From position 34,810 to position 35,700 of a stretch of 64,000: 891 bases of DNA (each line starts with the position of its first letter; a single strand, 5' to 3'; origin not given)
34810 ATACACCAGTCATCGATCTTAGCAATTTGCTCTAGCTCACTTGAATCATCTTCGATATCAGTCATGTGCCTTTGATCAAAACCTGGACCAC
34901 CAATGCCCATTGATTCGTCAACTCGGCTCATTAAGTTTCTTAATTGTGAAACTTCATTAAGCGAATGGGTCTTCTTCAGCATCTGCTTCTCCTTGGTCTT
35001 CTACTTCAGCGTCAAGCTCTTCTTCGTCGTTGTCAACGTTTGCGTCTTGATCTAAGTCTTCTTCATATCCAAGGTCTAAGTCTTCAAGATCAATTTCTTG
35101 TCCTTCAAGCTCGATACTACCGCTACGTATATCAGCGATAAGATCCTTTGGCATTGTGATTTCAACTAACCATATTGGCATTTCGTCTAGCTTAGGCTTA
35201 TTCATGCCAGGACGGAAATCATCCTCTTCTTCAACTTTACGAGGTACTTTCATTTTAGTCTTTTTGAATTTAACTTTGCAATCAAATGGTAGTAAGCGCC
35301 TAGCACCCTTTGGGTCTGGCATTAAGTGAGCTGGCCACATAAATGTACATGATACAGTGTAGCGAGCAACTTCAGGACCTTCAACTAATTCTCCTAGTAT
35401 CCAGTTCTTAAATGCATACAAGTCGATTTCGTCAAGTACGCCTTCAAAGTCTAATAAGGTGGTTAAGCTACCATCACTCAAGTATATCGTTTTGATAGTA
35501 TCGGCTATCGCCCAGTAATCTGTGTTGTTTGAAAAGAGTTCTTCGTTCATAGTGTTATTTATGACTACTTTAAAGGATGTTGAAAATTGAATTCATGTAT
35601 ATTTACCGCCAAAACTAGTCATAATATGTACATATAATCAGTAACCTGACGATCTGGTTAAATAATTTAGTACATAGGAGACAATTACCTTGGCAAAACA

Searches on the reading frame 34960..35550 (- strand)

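Call 52: search_protein_families(library=phrogs, proteins=[window:34960-35550:-], max_evalue=0.001)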
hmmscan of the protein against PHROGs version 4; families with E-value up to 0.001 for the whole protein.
window:34960-35550:- (197 aa): 1 family
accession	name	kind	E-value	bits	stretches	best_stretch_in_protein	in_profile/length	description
phrog_12928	-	head and packaging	9.3e-33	114.5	1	13-186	4-183/186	virion structural protein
